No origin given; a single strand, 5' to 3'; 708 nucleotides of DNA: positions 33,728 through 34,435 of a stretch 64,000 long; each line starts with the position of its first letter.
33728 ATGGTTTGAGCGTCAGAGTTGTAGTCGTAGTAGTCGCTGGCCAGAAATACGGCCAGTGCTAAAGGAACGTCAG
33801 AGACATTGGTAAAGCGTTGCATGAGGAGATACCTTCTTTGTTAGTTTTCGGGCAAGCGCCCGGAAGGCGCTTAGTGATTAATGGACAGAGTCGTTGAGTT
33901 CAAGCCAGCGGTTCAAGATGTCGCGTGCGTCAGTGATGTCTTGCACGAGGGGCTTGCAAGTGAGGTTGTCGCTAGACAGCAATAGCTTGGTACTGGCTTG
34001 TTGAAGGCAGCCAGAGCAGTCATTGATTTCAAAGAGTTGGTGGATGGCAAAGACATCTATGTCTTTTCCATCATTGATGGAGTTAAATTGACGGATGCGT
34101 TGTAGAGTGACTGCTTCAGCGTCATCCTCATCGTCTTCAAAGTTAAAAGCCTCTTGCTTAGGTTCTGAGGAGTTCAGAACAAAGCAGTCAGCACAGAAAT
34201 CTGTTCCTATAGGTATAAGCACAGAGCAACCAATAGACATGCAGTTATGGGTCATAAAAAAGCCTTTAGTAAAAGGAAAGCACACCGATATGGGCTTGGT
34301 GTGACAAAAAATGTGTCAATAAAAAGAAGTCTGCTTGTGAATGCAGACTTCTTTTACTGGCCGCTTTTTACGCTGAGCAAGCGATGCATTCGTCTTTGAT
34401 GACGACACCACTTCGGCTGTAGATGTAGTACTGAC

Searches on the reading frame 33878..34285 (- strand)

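Call 43: search_protein_families(library=phrogs, proteins=[window:33878-34285:-], max_evalue=0.001)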
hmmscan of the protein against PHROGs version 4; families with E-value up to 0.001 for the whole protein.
window:33878-34285:- (135 aa): 1 family
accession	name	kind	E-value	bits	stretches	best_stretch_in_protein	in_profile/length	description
phrog_2452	-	unknown function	4e-09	37.9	1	63-132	151-217/235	-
